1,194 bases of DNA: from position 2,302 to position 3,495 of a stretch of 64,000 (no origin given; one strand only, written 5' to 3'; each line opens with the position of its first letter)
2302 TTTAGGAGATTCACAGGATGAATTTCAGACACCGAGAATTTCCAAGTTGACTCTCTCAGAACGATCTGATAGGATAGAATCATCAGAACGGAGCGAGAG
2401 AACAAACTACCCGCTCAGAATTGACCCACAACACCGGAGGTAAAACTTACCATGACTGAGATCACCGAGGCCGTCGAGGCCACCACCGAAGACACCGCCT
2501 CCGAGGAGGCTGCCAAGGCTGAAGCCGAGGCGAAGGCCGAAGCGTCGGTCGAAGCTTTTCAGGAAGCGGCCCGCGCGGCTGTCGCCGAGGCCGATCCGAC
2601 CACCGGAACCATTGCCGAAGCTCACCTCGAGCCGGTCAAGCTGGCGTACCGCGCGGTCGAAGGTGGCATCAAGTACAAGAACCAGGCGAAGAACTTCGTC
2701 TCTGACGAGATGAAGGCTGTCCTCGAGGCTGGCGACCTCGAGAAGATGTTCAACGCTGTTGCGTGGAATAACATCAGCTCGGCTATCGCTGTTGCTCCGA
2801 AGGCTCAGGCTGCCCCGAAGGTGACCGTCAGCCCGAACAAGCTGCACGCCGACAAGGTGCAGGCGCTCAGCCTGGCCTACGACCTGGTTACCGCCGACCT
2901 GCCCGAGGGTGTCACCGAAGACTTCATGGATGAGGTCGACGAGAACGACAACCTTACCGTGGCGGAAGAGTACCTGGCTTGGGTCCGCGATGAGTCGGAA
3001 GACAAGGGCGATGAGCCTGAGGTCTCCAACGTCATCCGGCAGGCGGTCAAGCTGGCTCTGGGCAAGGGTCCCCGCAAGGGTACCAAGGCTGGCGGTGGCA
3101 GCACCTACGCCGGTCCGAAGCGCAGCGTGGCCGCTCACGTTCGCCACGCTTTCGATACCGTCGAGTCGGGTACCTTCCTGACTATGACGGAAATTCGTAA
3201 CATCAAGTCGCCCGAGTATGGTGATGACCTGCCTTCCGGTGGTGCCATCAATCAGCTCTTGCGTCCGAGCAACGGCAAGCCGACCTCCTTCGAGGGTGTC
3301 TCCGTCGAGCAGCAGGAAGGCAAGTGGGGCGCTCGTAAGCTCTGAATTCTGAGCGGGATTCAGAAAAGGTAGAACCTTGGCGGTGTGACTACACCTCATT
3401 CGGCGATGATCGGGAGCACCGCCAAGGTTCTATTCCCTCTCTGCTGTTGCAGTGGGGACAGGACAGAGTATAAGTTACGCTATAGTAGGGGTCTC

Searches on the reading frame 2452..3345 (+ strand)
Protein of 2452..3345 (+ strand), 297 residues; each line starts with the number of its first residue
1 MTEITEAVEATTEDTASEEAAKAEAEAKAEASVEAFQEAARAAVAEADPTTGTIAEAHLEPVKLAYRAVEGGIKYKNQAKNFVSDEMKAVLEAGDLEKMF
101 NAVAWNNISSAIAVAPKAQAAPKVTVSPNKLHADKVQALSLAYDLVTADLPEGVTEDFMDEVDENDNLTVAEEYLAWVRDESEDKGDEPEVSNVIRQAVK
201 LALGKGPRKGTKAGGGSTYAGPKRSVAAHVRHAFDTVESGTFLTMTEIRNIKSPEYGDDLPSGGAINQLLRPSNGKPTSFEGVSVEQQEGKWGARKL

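Call 10: search_protein_families(library=pfam, proteins=[window:2452-3345:+], max_evalue=0.01)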
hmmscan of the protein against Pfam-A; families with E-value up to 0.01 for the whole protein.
window:2452-3345:+ (297 aa): 0 families

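Call 11: search_protein_families(library=phrogs, proteins=[window:2452-3345:+], max_evalue=0.001)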
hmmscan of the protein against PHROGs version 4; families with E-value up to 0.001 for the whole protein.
window:2452-3345:+ (297 aa): 2 families
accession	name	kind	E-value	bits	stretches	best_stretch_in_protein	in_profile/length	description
phrog_6708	-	unknown function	2.6e-82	277.6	1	6-294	27-316/319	-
phrog_15295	-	unknown function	1.2e-10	42.7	1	8-209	19-227/260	-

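Call 12: search_dna_similar(query=window:2452-3345:+, collection=phages, mode=protein, max_rows=40)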
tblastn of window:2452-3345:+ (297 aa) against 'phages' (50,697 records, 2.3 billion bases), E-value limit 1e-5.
Records with a match: 99; places in all: 99; records where one place covers at least 80% of the query: 41.
Best place of each record, by identity: <60% 99.
By first word of the organism name: Gordonia 90; Tsukamurella 6; Rhodococcus 3.
By host as written in the record: Gordonia terrae 3612 75; Gordonia rubripertincta NRRL B-16540 5; Tsukamurella inchonensis strain BEN701 4; Gordonia terrae CAG3 3; Rhodococcus equi 2; Tsukamurella inchonensis BEN701 2; Gordonia malaquae CON60 2; Gordonia terrae strain Ben601 2; and 4 more.
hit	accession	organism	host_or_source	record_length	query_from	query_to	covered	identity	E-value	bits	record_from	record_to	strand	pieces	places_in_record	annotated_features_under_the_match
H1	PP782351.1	Rhodococcus phage Perlina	Rhodococcus qingshengii S10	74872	48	274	76%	51.5%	2e-65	227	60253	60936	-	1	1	hypothetical protein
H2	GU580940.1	Rhodococcus phage ReqiDocB7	Rhodococcus equi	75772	48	296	84%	46.7%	4e-55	197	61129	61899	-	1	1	gp081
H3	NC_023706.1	Rhodococcus phage ReqiDocB7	Rhodococcus equi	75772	48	296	84%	46.7%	4e-55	197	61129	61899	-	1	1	gp081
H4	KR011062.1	Tsukamurella phage TIN2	Tsukamurella inchonensis BEN701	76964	48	296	84%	44.0%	6e-46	171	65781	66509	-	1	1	hypothetical protein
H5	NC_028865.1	Tsukamurella phage TIN2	Tsukamurella inchonensis BEN701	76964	48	296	84%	44.0%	6e-46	171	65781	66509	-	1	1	hypothetical protein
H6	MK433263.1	Gordonia phage FelixAlejandro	Gordonia terrae 3612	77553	48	296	84%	41.4%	8e-39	150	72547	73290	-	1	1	102: hypothetical protein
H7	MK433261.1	Gordonia phage Msay19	Gordonia terrae 3612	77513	48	296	84%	40.8%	1e-38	150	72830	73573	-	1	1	103: hypothetical protein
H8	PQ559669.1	Gordonia phage Poland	Gordonia terrae 3612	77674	48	296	84%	40.8%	1e-38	150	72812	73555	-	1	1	103: hypothetical protein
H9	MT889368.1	Gordonia phage Sam12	Gordonia terrae 3612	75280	48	296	84%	40.8%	1e-38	149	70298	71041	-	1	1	97: hypothetical protein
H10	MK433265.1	Gordonia phage Exiguo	Gordonia terrae 3612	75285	48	296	84%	40.8%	1e-38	149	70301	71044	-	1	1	97: hypothetical protein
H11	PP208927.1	Gordonia phage RemRem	Gordonia terrae 3612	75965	48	296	84%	40.8%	2e-38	149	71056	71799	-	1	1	102: hypothetical protein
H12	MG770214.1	Gordonia phage SteveFrench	Gordonia terrae 3612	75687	48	296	84%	40.8%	3e-36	142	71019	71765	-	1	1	hypothetical protein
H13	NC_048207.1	Gordonia phage SteveFrench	Gordonia terrae 3612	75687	48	296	84%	40.8%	3e-36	142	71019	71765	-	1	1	hypothetical protein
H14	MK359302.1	Gordonia phage Sombrero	Gordonia terrae 3612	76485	48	296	84%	40.6%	2e-39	152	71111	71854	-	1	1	100: hypothetical protein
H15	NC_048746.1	Gordonia phage Sombrero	Gordonia terrae 3612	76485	48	296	84%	40.6%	2e-39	152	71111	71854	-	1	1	100: hypothetical protein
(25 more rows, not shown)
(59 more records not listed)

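Call 19: find_related_loci(query=window:2452-3345:+, collection=viral_contigs, flank=4000)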
Query window:2452-3345:+ (297 aa) in viral_contigs; peptide patterns used: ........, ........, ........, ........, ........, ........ (x = any residue, [..] = any of these).
5 stretches matched a pattern, but none encodes a relative of the query by tblastn (E <= 1e-3).

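Call 20: find_encoding_contigs(protein=window:2452-3345:+, flank=3000, max_places=10)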
Protein window:2452-3345:+ (297 aa): 2 contigs read that carry it; 1 place shown.
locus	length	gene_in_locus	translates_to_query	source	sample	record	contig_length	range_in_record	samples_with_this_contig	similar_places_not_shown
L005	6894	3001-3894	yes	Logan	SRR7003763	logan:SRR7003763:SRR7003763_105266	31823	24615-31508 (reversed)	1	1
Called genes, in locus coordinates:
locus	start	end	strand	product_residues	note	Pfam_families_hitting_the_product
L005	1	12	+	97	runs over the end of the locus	-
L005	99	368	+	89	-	-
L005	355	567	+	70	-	-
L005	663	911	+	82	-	-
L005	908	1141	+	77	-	-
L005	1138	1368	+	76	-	-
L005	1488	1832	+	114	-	-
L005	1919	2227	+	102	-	-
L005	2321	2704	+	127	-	-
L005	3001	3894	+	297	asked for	-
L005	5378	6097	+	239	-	PF19474:DUF6011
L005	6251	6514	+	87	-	-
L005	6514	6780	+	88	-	-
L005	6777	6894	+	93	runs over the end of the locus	-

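Call 22: find_homologous_proteins(query=window:2452-3345:+, max_evalue=1e-10)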
Query window:2452-3345:+ (297 aa): 21 proteins with E <= 1e-10 among 8000 candidates.
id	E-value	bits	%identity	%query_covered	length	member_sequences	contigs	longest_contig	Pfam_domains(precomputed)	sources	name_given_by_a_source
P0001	3.6e-185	632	100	100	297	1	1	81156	-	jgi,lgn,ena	-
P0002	2.1e-102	360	63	91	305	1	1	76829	-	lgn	-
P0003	6.8e-101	355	62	90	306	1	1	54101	-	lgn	-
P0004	1.5e-99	351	59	98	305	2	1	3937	-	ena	-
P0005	1.4e-94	335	60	91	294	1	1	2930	-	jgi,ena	-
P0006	5.1e-82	293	57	86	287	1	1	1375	-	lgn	-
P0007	7.4e-68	247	49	92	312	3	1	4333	-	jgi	jgi:hypothetical protein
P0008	2.3e-55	206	45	84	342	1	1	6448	-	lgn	-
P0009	1.5e-50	190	42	84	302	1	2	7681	-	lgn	-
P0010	3.1e-47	179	42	99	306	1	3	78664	-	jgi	jgi:hypothetical protein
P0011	8.3e-47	178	42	84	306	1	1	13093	-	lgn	-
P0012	3.4e-44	169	39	100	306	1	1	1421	-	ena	-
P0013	5.0e-44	169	41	89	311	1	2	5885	-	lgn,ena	-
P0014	1.2e-43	168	43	81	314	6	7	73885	-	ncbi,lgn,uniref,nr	ncbi:hypothetical protein SEA_HARAMBE_88 [Gordonia phage Harambe]|uniref:Uncharacterized protein n=7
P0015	1.0e-41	161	40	98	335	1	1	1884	-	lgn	-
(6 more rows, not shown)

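Call 23: find_encoding_contigs(protein=P0002, flank=4000, max_places=3)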
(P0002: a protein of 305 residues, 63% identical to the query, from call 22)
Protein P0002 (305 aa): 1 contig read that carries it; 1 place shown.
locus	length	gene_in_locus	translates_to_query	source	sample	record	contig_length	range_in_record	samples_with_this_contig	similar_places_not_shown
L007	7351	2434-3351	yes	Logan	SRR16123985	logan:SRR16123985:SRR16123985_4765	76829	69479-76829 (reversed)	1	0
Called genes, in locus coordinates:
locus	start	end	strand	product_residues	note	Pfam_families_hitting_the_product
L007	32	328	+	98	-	-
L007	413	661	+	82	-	-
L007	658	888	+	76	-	-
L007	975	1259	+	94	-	-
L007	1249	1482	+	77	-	-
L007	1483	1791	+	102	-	-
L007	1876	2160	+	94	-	-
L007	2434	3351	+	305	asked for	-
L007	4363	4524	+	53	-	-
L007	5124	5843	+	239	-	PF19474:DUF6011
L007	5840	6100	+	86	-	-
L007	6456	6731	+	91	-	-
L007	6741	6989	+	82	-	-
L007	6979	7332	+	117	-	-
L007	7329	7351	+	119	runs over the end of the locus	-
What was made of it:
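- L007 has a called 53-aa ORF just upstream of its pistol (call 23).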

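Call 24: find_encoding_contigs(protein=P0003, flank=4000, max_places=3)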
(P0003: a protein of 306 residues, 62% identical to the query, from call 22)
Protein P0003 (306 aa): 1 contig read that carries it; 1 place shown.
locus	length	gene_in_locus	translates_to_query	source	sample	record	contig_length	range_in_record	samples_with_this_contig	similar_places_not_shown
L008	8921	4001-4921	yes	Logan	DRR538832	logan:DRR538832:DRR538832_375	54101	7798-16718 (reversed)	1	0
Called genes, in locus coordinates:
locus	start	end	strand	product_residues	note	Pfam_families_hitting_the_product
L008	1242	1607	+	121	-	-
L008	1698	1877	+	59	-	-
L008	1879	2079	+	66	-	-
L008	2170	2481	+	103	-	-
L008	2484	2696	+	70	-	-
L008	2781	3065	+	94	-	-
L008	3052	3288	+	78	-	-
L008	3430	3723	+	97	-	-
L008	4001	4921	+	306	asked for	-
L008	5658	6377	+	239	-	PF19474:DUF6011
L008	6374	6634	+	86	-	-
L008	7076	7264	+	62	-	-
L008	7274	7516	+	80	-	-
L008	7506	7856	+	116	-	-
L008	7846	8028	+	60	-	-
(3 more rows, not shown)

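Call 25: find_encoding_contigs(protein=P0004, flank=4000, max_places=3)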
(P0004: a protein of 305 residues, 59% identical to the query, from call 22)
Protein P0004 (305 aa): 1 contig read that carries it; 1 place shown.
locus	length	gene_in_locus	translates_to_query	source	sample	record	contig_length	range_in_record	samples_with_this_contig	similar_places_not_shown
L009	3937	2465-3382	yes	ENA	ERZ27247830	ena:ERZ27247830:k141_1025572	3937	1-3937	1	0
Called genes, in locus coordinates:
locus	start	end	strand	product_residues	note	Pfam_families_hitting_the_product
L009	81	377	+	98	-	-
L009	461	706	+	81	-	-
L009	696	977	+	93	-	-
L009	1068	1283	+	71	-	-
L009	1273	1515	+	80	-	-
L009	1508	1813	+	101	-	-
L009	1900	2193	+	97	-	-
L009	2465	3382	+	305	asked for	-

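Call 26: find_encoding_contigs(protein=P0005, flank=4000, max_places=3)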
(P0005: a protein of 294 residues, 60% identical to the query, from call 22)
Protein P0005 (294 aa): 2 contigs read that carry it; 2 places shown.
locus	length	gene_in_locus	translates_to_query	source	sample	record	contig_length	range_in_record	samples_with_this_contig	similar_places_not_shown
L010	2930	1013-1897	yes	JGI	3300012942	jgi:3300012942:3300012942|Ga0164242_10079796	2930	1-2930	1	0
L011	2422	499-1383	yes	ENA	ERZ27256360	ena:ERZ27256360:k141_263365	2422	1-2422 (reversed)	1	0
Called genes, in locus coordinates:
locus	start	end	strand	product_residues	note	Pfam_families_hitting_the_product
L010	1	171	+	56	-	?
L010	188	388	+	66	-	-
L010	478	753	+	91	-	-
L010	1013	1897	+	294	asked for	-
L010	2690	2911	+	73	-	-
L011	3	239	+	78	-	?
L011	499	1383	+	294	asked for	-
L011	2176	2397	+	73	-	-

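Call 40: find_encoding_contigs(protein=P0007, flank=4000, max_places=3)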
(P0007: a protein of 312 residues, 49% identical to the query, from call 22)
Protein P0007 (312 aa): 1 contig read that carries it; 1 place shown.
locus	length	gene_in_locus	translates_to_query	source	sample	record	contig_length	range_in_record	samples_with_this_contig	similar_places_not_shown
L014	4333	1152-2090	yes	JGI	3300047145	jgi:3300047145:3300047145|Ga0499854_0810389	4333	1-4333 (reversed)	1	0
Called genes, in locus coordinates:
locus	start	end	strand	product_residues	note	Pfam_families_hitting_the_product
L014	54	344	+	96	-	-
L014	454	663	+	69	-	-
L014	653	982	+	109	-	-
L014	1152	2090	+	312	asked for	-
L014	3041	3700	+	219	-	PF19474:DUF6011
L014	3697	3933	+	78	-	-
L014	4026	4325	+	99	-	-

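Call 41: find_encoding_contigs(protein=P0010, flank=4000, max_places=3)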
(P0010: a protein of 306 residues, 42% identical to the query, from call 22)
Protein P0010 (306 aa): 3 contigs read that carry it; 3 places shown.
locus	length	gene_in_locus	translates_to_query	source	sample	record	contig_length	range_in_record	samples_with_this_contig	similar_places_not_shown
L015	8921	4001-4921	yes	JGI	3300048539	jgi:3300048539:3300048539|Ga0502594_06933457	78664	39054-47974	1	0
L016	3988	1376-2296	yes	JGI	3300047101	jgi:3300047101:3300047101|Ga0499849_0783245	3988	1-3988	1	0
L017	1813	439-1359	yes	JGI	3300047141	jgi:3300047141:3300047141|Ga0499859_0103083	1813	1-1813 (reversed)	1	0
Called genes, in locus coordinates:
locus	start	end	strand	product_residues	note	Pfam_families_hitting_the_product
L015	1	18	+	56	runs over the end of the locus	-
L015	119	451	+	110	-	-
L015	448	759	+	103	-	-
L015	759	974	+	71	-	-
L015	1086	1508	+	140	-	-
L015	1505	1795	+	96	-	-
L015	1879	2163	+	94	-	-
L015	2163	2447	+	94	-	-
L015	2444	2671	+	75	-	-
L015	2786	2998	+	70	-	PF24254:DUF7455 (weak)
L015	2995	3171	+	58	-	-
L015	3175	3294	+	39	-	-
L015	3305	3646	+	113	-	-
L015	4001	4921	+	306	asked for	-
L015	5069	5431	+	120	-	-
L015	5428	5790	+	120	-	-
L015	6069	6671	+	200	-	PF19474:DUF6011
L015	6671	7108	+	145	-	-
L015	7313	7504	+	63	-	-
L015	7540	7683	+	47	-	-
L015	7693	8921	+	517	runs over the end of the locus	PF07728:AAA_5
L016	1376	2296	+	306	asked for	-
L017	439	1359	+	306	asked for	-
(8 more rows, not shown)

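Call 65: find_related_loci(query=A3, collection=viral_contigs, flank=3000)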
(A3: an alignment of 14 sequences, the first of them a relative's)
Query A3 (297 aa) in viral_contigs; peptide patterns used: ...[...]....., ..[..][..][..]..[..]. (x = any residue, [..] = any of these).
129 stretches matched a pattern; 23 encode a relative of the query (tblastn E <= 1e-3); 23 distinct loci.
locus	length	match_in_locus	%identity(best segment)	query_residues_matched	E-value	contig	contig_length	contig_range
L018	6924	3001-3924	46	1-296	8e-68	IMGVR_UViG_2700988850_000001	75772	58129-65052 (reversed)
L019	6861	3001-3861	45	4-296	9e-57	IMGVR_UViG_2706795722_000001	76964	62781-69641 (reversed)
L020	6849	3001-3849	43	4-290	2e-53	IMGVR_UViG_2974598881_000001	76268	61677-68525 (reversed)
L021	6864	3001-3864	41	5-296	2e-48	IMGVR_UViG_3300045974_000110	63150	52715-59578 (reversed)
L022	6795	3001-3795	41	36-296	6e-48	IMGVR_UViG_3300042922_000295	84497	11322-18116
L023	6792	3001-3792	42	32-296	2e-47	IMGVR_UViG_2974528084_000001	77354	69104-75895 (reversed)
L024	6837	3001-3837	42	4-283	7e-47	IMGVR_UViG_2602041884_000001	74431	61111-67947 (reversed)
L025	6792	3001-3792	42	32-296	6e-47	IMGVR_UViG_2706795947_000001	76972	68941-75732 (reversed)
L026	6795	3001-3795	42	32-296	4e-45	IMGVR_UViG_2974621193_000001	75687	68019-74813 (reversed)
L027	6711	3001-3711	43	32-272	9e-45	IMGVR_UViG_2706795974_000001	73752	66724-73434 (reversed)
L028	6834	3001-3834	38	16-296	1e-43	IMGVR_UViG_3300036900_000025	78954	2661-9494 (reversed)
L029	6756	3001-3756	38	32-284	2e-42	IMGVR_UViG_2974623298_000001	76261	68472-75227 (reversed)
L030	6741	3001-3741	39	35-296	3e-39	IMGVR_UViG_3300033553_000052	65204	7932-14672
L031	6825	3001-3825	37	2-278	8e-35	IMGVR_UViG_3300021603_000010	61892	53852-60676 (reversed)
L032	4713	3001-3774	34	26-284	7e-34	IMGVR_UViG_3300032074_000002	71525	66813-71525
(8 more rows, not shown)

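Call 76: search_protein_families(library=phrogs, proteins=[L007:4363-4524:+], max_evalue=1)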
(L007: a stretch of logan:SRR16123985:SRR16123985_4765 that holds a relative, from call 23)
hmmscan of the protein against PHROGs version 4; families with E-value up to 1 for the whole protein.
L007:4363-4524:+ (53 aa): 0 families

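Call 78: search_solved_structures(query=A3, max_evalue=1)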
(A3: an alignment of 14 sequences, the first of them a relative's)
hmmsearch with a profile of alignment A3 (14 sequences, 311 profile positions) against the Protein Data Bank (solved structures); distinct sequences matched with E-value up to 1: 2.
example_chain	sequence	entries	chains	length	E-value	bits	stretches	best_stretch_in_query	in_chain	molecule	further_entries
4m1x_A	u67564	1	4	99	0.05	16.2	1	199-258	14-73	uncharacterized protein 201phi2-1p060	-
7pzy_M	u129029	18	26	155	0.86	12.2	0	234-281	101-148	Ribosomal 40S subunit protein S11A | 40S ribosomal protein S11A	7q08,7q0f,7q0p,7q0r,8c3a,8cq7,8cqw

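Call 102: predict_structure(alignment_id=A3)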
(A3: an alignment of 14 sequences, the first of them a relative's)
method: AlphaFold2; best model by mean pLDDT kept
length: 297 residues; sequences in the alignment: 14
mean_pLDDT: 78.7   pTM: 0.38
mean pLDDT of the five models: 78.7, 78.7, 77.7, 76.9, 69.0
residues with pLDDT >= 90: 51; 70-90: 190; 50-70: 21; < 50: 35
segments of 3 or more residues with pLDDT < 50: 1-14, 117-122, 207-221
pLDDT, mean of each block of 10 residues (from residue 1): 42 56 81 93 90 88 88 88 91 80 89 62 65 82 85 83 87 90 84 87 60 36 76 87 90 82 84 68 82 86
secondary structure, 60 per line:
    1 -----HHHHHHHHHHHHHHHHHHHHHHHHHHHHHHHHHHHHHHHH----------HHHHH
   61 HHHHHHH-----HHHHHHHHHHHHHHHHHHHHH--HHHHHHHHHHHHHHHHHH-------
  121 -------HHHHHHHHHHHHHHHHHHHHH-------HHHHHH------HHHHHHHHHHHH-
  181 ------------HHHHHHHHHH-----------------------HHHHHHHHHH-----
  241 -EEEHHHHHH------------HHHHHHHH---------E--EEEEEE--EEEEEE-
elements in order: H6-45 H56-67 H73-93 H96-113 H128-148 H156-161 H168-179 H193-202 H226-235 E242-244 H245-250 H263-270 E283-288 E291-296

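Call 105: fold_search(model_id=the predicted structure, library=pdb)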
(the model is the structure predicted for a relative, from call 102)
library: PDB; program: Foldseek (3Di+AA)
matches with E <= 10: 82; with E <= 0.001: 0
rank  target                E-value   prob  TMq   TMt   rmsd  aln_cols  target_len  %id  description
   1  4jeh_B                1.0e+00  0.13  0.13  0.17  22.4       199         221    9  Crystal Structure of Munc18a and Syntaxin1 lacking N-peptide complex (released 2013-07-17)
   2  3c98_B                1.1e+00  0.10  0.13  0.16  21.7       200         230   10  Revised structure of the munc18a-syntaxin1 complex (released 2008-03-25)
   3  1jpl_B                1.7e+00  0.33  0.22  0.39  21.6       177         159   12  GGA3 VHS domain complexed with C-terminal peptide from cation-independent mannose 6-phosphate receptor (released 2002-02-27)
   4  1jpl_A                1.7e+00  0.25  0.20  0.34  21.4       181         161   12  GGA3 VHS domain complexed with C-terminal peptide from cation-independent mannose 6-phosphate receptor (released 2002-02-27)
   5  7xsj_B                1.7e+00  0.08  0.13  0.17  21.8       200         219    9  The structure of the Mint1/Munc18-1/syntaxin-1 complex (released 2022-11-16)
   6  9had_A                1.8e+00  0.10  0.10  0.21  19.9       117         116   11  Der f 21 dust mite allergen with computationally designed DerF21_b10 binder (released 2024-12-18)
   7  3g2s_B                2.3e+00  0.21  0.20  0.39  22.1       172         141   10  VHS Domain of human GGA1 complexed with SorLA C-terminal Peptide (released 2009-12-15)
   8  7s3h_P                2.3e+00  0.09  0.14  0.05  19.5       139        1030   21  Cas9:sgRNA:DNA (S. pyogenes) with 0 RNA:DNA base pairs, open-protein/linear-DNA conformation (released 2022-04-20)
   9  2zme_B                2.4e+00  0.11  0.16  0.20  17.0       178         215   14  Integrated structural and functional model of the human ESCRT-II complex (released 2008-11-04)
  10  4jeu_B                2.7e+00  0.06  0.12  0.15  22.1       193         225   11  Crystal Structure of Munc18a and Syntaxin1 with native N-terminus complex (released 2013-07-17)
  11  4k0d_A                2.8e+00  0.13  0.18  0.34  17.8       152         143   21  Periplasmic sensor domain of sensor histidine kinase, Adeh_2942 (released 2013-06-12)
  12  9k7x_B                2.8e+00  0.10  0.14  0.32   8.1        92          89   14  Crystal structure of designed calcium-induced homotrimer C3-Ca1-DN*3-20 (released 2025-10-29)
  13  8kag_B                3.3e+00  0.06  0.12  0.04  17.3       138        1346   20  Crystal structure of SpyCas9 in complex with sgRNA and target RNA (released 2024-06-05)
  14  2imi_B                3.7e+00  0.08  0.13  0.17  10.1       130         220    8  Structures of an Insect Epsilon-class Glutathione S-transferase from the Malaria Vector Anopheles Gambiae: Evidence fo (released 2007-10-09)
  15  4c9y_A                3.7e+00  0.04  0.11  0.23  24.7       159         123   10  Structural Basis for the microtubule binding of the human kinetochore Ska complex (released 2014-01-22)
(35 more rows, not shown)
